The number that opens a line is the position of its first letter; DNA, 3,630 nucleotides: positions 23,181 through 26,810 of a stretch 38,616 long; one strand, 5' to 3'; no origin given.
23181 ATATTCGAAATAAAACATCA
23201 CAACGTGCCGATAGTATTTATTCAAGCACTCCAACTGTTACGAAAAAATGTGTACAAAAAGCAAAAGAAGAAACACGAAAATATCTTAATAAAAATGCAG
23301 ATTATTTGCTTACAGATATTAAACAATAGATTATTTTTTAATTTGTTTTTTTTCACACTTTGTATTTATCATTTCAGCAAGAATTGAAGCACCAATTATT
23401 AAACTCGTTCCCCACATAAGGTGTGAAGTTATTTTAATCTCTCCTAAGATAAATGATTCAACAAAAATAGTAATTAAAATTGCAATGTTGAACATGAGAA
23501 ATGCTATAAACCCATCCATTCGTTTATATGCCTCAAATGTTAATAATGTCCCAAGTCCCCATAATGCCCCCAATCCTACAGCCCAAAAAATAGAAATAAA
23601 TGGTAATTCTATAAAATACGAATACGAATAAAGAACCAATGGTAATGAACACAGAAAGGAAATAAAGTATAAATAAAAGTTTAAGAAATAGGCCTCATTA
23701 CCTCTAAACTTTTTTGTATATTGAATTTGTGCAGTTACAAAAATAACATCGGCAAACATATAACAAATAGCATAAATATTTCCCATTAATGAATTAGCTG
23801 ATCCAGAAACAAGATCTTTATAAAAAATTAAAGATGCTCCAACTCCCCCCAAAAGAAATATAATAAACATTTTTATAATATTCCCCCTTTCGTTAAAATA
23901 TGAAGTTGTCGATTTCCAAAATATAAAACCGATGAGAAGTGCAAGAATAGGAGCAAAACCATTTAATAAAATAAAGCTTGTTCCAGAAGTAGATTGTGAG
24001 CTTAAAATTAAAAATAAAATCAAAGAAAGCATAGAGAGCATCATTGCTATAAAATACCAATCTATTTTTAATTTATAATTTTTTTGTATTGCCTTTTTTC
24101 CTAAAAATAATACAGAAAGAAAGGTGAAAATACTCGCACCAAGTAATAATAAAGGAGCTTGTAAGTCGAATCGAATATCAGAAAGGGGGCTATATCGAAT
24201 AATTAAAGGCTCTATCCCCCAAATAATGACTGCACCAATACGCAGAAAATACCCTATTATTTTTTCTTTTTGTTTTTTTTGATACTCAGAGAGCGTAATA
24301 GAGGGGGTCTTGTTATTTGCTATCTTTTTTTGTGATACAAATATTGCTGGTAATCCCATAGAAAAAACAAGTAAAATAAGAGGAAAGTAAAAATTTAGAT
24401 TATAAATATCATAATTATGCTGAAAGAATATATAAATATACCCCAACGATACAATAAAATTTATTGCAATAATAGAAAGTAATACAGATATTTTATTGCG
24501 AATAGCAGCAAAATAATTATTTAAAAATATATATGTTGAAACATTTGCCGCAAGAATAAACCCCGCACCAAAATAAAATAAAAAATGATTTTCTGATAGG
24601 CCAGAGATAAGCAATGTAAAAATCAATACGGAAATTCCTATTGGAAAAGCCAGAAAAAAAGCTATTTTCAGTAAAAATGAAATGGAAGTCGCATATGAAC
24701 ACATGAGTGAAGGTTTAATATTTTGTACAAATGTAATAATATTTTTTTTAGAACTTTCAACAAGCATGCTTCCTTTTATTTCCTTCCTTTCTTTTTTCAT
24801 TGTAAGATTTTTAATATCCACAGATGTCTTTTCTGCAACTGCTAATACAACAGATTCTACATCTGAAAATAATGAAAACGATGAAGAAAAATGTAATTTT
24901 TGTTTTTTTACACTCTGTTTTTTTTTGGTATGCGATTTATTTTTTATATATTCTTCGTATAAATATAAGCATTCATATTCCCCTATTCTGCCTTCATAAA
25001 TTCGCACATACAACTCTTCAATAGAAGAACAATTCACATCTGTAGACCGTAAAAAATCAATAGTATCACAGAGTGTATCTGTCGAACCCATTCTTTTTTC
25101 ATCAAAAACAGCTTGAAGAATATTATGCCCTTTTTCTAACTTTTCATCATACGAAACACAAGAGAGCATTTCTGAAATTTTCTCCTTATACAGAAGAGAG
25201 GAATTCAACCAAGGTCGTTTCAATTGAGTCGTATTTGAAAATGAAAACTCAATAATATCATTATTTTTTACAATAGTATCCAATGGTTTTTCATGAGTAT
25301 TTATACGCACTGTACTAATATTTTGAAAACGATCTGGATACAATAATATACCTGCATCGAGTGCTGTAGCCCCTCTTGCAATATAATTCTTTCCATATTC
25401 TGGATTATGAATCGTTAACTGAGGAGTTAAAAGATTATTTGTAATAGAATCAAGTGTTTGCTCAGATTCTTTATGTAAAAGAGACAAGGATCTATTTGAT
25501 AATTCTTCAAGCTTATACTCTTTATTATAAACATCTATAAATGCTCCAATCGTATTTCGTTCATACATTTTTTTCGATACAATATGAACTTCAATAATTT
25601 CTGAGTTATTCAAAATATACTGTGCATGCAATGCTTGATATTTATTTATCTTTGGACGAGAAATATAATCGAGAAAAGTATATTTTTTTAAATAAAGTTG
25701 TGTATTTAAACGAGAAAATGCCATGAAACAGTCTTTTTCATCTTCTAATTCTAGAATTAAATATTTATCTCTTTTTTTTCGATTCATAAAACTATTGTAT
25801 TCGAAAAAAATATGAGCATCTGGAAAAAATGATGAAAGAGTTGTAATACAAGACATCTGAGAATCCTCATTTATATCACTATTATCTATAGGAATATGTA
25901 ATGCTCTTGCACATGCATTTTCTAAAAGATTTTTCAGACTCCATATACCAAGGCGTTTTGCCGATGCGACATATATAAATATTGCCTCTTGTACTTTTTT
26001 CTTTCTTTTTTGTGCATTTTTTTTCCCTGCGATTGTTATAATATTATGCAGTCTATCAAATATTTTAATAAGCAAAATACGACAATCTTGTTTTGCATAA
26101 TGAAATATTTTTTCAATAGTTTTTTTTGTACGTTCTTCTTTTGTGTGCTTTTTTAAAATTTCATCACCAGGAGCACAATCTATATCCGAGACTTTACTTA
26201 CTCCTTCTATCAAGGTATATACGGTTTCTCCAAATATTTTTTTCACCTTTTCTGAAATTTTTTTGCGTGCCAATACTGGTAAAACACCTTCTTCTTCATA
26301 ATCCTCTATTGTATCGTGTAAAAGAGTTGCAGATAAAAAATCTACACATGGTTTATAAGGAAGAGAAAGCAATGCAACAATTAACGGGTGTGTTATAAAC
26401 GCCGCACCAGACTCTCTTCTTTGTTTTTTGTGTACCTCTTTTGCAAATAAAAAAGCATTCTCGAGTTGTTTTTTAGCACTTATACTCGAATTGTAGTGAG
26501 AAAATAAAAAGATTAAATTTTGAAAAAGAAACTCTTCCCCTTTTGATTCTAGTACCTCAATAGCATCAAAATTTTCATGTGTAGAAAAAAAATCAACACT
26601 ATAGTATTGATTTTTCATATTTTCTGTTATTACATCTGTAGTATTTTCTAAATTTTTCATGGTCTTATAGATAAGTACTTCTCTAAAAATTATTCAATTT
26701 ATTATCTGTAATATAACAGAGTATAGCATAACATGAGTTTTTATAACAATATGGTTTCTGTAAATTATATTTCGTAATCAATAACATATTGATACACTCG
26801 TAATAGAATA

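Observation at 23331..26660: RelA/SpoT homologue fused to a 14-15-helix membrane region with an EamA/DMT transporter-like module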

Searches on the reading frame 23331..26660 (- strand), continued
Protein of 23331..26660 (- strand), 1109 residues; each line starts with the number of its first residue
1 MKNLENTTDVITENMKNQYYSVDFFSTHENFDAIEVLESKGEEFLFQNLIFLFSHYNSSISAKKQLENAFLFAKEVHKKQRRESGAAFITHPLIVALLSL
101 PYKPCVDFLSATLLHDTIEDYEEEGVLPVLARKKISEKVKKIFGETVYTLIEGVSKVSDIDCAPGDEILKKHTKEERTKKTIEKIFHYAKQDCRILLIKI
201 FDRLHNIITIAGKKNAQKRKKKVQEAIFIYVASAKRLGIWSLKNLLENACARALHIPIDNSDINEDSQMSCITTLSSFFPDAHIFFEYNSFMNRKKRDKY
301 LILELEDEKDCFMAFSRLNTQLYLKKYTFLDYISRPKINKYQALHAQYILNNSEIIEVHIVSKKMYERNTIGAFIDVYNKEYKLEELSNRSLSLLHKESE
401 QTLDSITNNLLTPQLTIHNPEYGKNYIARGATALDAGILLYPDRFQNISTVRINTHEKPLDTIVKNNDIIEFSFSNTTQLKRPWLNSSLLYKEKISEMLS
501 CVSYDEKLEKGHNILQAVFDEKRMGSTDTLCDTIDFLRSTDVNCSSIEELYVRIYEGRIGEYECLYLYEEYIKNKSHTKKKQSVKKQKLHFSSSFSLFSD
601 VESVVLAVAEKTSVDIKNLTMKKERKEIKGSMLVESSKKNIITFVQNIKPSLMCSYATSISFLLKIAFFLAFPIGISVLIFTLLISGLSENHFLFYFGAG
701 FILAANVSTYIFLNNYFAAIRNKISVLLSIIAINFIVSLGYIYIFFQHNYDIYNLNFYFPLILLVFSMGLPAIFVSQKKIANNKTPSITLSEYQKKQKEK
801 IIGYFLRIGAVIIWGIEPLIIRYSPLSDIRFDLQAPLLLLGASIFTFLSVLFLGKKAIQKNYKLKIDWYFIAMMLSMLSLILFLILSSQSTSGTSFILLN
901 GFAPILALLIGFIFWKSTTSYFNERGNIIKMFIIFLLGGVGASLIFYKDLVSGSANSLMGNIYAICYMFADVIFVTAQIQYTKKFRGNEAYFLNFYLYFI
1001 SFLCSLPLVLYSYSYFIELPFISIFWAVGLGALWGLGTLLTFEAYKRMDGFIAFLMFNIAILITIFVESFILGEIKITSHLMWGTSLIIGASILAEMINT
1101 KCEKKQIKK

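Call 52: search_protein_families(library=pfam, proteins=[P0016, P0177, P0182, P0172, P0173, P0181, P0266, P0160, P0201, P0195], max_evalue=0.01)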
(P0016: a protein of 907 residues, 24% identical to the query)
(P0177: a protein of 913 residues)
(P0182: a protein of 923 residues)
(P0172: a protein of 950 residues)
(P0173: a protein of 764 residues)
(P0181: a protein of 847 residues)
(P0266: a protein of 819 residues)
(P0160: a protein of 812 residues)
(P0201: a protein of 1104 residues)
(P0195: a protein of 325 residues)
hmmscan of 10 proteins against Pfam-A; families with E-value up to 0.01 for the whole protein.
P0016 (907 aa): 4 families
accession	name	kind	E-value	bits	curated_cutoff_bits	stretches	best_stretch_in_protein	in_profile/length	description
PF13328.12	HD_4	-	8.3e-37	126.8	27.2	1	24-172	1-153/156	HD domain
PF04607.23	RelA_SpoT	-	8.9e-13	48.9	27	1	259-330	32-104/113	Region found in RelA / SpoT proteins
PF01966.28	HD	-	8.5e-08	32.9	22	1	43-143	1-116/116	HD domain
PF00892.27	EamA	-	2.9e-05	24.8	28.2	1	766-882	2-115/135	EamA-like transporter family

P0177 (913 aa): 5 families
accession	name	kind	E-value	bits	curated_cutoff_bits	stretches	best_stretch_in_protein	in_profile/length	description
PF13328.12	HD_4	-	7.3e-38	130.2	27.2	1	24-174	1-154/156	HD domain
PF04607.23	RelA_SpoT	-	6.8e-13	49.3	27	1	251-334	17-102/113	Region found in RelA / SpoT proteins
PF01966.28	HD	-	2e-07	31.7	22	1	43-173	1-113/116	HD domain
PF19296.4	RelA_AH_RIS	-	4.3e-06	27.4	23.8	1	457-548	5-92/185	RelA/SpoT, AH and RIS domains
PF00892.27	EamA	-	0.00029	21.6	28.2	0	634-765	4-132/135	EamA-like transporter family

P0182 (923 aa): 5 families
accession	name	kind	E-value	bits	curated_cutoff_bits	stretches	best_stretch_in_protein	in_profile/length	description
PF13328.12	HD_4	-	1.3e-40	139.2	27.2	1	24-174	1-153/156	HD domain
PF04607.23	RelA_SpoT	-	3.4e-16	60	27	1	265-338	31-105/113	Region found in RelA / SpoT proteins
PF01966.28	HD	-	1.2e-08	35.6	22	1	43-145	1-116/116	HD domain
PF19296.4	RelA_AH_RIS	-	9.2e-06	26.3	23.8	1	457-552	4-95/185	RelA/SpoT, AH and RIS domains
PF00892.27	EamA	-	0.0017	19.1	28.2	0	782-913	8-133/135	EamA-like transporter family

P0172 (950 aa): 5 families
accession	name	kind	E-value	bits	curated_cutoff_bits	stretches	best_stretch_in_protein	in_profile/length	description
PF13328.12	HD_4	-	5.3e-39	133.9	27.2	1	30-182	1-156/156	HD domain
PF04607.23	RelA_SpoT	-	1.3e-16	61.4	27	1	248-339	9-102/113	Region found in RelA / SpoT proteins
PF01966.28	HD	-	5.9e-08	33.4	22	1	52-149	4-115/116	HD domain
PF19296.4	RelA_AH_RIS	-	1.2e-06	29.1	23.8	1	467-552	9-90/185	RelA/SpoT, AH and RIS domains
PF00892.27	EamA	-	0.00027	21.7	28.2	1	797-931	2-134/135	EamA-like transporter family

P0173 (764 aa): 7 families
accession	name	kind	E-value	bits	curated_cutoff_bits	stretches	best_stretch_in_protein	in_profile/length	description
PF13328.12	HD_4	-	9.8e-43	146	27.2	1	25-174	1-153/156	HD domain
PF04607.23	RelA_SpoT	-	5.5e-38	130.2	27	1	236-346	1-112/113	Region found in RelA / SpoT proteins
PF02824.27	TGS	-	1.1e-18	67.4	22.2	1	385-444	1-60/60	TGS domain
PF19296.4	RelA_AH_RIS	-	3e-09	37.7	23.8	1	459-566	4-106/185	RelA/SpoT, AH and RIS domains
PF01966.28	HD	-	3.5e-07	30.9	22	1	44-144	1-116/116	HD domain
PF13291.12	ACT_4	-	1.5e-05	26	27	1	564-637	7-80/80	ACT domain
PF22754.3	bHLH-TF_ACT-like_plant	-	0.0039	17.8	27.6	0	561-602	8-49/75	Plant bHLH transcription factor, ACT-like domain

P0181 (847 aa): 9 families
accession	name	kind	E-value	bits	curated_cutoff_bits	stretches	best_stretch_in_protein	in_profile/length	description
PF13328.12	HD_4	-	6.8e-48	162.8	27.2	1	26-177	1-156/156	HD domain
PF04607.23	RelA_SpoT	-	5.5e-42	143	27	1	236-345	1-111/113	Region found in RelA / SpoT proteins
PF02824.27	TGS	-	5.3e-18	65.2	22.2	1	386-445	1-60/60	TGS domain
PF13291.12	ACT_4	-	1.7e-12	48.3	27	1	570-642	7-79/80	ACT domain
PF01966.28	HD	-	2.7e-12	47.4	22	1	45-145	1-116/116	HD domain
PF19296.4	RelA_AH_RIS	-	1.5e-07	32.2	23.8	1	459-575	4-117/185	RelA/SpoT, AH and RIS domains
PF01842.31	ACT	-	2.5e-07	30.8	27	1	573-636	4-65/66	ACT domain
PF22629.2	ACT_AHAS_ss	-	0.002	18.7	27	1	575-638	4-65/67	AHAS small subunit-like ACT domain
PF20680.3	DUF6817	-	0.0099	16.4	25.2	0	32-73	4-45/85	Domain of unknown function (DUF6817)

P0266 (819 aa): 6 families
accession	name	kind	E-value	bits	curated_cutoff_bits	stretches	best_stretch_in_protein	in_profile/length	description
PF13328.12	HD_4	-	1.2e-41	142.5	27.2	1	34-184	1-155/156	HD domain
PF04607.23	RelA_SpoT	-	7.4e-38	129.8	27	1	244-353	1-111/113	Region found in RelA / SpoT proteins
PF01966.28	HD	-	1.1e-09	39.1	22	1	54-153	2-116/116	HD domain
PF02824.27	TGS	-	2.6e-07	31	22.2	1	387-445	1-59/60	TGS domain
PF13291.12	ACT_4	-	2.6e-05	25.2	27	0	644-672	52-80/80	ACT domain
PF19296.4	RelA_AH_RIS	-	0.0042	17.6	23.8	1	469-548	11-86/185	RelA/SpoT, AH and RIS domains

P0160 (812 aa): 3 families
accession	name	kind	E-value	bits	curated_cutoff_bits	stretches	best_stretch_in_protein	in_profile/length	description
PF13328.12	HD_4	-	2.7e-40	138.1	27.2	1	41-192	1-156/156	HD domain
PF01966.28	HD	-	1.2e-11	45.4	22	1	60-159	1-116/116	HD domain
PF04607.23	RelA_SpoT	-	1.3e-09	38.7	27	1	266-349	19-104/113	Region found in RelA / SpoT proteins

P0201 (1104 aa): 7 families
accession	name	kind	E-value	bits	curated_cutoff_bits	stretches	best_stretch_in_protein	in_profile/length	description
PF13328.12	HD_4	-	8.5e-47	159.2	27.2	1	26-177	1-156/156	HD domain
PF04607.23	RelA_SpoT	-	1.3e-42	145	27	1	236-345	1-111/113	Region found in RelA / SpoT proteins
PF02824.27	TGS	-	5.4e-21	74.8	22.2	1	386-445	1-60/60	TGS domain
PF13291.12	ACT_4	-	4e-11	43.9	27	1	566-640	6-80/80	ACT domain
PF01966.28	HD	-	3.9e-08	34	22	1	45-145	1-116/116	HD domain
PF01842.31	ACT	-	4.6e-06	26.7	27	1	567-633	1-65/66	ACT domain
PF19296.4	RelA_AH_RIS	-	0.00098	19.7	23.8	1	463-546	8-86/185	RelA/SpoT, AH and RIS domains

P0195 (325 aa): 1 family
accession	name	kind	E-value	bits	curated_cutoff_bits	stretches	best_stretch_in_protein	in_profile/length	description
PF00892.27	EamA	-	1.4e-12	48.5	28.2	2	16-147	2-127/135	EamA-like transporter family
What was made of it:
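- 24936..25211 (-): Alpha-helical (AH/HEL) domain, residues ~484-575. The ZFD/RIS that normally follows it is deleted. Pfam AH_RIS hits in relatives cover only the AH half of the model (call 52).
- On Long RelA/SpoT homologue (RSH): Pfam AH_RIS matches cover only the AH part (call 52).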

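Call 82: find_encoding_contigs(protein=P0164, flank=4000, max_places=2)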
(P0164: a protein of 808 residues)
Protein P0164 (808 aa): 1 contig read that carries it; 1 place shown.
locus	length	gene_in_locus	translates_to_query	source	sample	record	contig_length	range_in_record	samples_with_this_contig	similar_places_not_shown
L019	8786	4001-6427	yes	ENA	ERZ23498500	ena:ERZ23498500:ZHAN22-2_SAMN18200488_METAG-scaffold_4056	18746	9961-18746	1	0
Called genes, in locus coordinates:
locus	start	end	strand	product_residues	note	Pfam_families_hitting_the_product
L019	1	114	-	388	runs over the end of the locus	PF00266:Aminotran_5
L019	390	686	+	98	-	-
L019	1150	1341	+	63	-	-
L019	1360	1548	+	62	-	-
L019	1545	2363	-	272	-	-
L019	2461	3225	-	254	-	PF02463:SMC_N, PF00005:ABC_tran, PF13304:AAA_21 (faint)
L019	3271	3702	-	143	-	PF02082:Rrf2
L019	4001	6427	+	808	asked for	PF13328:HD_4, PF01966:HD, PF04607:RelA_SpoT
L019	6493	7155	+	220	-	PF03853:YjeF_N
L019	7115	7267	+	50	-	-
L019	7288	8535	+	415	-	PF02812:ELFV_dehydrog_N, PF00208:ELFV_dehydrog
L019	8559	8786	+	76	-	?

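Call 83: find_encoding_contigs(protein=P0166, flank=4000, max_places=2)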
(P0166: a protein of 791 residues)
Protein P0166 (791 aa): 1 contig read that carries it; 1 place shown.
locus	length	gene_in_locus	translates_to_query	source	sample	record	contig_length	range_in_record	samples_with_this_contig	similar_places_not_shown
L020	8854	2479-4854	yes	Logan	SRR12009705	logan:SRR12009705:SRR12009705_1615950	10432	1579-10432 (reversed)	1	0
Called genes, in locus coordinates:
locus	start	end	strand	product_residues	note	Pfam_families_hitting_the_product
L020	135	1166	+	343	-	PF01464:SLT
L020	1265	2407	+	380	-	PF13091:PLDc_2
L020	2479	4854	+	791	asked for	PF13328:HD_4, PF01966:HD, PF04607:RelA_SpoT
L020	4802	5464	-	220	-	PF01121:CoaE, PF13238:AAA_18 (weak)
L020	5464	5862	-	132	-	-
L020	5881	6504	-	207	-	-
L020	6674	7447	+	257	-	PF10502:Peptidase_S26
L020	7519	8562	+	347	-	PF02912:Phe_tRNA-synt_N, PF01409:tRNA-synt_2d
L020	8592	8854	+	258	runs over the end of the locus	PF02548:Pantoate_transf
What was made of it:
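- RSH+4TM proteins without a DMT are complete genes (calls 82, 83), so the RSH part can work without the transporter.
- Tried and rejected: Two RSH+4TM genes are not followed by a DMT (calls 82, 83).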

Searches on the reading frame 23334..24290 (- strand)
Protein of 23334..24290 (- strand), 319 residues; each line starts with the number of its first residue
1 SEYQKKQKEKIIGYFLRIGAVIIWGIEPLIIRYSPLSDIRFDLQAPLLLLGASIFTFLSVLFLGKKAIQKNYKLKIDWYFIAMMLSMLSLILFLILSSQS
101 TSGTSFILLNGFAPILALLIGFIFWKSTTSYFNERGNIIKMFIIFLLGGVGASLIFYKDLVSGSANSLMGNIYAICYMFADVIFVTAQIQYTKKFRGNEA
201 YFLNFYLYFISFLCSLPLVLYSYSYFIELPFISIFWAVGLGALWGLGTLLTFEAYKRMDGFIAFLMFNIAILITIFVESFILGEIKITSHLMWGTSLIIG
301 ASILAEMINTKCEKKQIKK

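Call 43: search_protein_families(library=ncbifam, proteins=[window:23334-24290:-], max_evalue=1)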
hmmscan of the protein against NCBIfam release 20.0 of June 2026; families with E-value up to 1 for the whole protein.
window:23334-24290:- (319 aa): 1 family
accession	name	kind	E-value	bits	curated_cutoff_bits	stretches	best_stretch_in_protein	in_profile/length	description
NF004873.0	PRK06231.1-3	equivalog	0.11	12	220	1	115-140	60-85/208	F0F1 ATP synthase subunit B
